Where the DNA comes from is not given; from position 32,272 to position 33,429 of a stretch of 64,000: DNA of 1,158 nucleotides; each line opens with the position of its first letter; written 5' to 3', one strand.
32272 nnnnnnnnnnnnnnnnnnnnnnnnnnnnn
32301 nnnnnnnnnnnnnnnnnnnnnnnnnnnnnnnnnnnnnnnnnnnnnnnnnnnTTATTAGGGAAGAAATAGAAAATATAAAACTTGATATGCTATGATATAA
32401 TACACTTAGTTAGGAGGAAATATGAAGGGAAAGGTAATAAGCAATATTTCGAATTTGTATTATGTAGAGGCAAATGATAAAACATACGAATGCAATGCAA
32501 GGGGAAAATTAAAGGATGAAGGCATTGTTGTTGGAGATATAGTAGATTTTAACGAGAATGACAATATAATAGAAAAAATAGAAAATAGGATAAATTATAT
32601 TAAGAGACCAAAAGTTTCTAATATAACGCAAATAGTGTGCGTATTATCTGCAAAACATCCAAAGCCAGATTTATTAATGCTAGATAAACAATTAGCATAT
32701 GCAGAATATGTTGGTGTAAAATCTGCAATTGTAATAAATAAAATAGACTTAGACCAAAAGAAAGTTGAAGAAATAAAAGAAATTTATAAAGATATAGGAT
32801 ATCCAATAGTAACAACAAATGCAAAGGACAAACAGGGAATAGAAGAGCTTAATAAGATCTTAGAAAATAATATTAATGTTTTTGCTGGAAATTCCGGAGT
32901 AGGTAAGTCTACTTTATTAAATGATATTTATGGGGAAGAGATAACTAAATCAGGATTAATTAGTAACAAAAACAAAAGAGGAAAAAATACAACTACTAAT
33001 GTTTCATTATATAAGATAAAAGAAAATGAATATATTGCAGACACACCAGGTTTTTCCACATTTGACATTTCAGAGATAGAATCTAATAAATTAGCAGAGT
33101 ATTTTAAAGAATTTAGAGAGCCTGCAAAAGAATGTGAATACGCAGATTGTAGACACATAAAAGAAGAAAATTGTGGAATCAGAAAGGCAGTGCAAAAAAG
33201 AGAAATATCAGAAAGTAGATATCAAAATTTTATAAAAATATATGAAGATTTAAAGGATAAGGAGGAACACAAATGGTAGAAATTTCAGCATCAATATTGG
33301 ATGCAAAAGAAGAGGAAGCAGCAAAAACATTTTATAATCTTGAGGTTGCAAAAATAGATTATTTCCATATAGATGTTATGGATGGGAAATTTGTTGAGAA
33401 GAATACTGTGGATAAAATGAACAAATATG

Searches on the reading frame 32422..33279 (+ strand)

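Call 81: search_protein_families(library=pfam, proteins=[window:32422-33279:+], max_evalue=0.0001)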
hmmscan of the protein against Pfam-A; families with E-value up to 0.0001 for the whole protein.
window:32422-33279:+ (285 aa): 5 families
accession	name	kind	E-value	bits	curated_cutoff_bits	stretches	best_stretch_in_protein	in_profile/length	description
PF03193.22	RsgA_GTPase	-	3.3e-50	170.8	30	1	53-216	1-173/174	RsgA GTPase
PF16745.11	RsgA_N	-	1.6e-12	47.4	27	1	2-48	1-49/54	RsgA N-terminal domain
PF02421.24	FeoB_N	-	3.2e-08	33.7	27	0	68-145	79-154/156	Ferrous iron transport protein B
PF01926.29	MMR_HSR1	-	1.5e-07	32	21.9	1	153-233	3-75/113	50S ribosome-binding GTPase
PF00005.33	ABC_tran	-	2e-05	25.6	25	1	148-189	10-51/137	ABC transporter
